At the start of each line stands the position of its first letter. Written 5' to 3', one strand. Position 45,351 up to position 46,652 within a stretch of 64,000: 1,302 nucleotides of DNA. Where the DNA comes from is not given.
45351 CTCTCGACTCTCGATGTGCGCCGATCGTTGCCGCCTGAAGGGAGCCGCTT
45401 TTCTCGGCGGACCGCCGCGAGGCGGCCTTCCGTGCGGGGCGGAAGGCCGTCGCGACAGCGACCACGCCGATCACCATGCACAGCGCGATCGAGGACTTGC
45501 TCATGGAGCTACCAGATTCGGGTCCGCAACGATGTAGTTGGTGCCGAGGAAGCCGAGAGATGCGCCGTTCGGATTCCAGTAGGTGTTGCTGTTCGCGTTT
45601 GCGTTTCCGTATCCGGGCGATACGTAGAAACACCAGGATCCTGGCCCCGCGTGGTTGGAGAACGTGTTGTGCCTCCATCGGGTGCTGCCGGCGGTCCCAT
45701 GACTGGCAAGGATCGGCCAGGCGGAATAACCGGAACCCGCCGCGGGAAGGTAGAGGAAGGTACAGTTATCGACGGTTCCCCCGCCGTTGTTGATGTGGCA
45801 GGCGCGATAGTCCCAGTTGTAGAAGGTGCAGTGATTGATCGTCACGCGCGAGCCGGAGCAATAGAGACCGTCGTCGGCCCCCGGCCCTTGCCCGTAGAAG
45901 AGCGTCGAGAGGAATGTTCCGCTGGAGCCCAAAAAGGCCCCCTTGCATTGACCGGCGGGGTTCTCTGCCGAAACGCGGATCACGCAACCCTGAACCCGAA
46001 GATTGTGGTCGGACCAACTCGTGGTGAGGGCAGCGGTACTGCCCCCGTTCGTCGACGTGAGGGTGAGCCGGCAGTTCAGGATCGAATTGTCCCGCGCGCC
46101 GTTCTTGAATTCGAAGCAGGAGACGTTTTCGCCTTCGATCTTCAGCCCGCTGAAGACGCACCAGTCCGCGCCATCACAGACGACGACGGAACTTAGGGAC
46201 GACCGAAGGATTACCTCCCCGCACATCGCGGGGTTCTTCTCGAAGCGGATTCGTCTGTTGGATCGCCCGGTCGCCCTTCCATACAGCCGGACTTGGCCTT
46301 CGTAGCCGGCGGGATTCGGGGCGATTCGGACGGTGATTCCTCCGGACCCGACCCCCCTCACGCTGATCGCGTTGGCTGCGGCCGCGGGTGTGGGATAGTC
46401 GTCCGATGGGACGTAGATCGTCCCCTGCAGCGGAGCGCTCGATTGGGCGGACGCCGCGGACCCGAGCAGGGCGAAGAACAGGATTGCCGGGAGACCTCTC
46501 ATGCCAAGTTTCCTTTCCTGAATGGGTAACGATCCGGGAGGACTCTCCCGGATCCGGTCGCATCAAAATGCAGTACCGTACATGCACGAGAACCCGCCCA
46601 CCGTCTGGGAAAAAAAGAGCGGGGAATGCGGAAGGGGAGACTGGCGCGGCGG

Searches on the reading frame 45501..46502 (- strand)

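Call 50: search_protein_families(library=pfam, proteins=[window:45501-46502:-], max_evalue=0.001)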
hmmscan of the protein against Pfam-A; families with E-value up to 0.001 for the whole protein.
window:45501-46502:- (333 aa): 1 family
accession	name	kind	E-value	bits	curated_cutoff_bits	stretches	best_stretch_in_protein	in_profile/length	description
PF13229.12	Beta_helix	-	3.4e-07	30.5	25.9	1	106-249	2-134/158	Right handed beta helix region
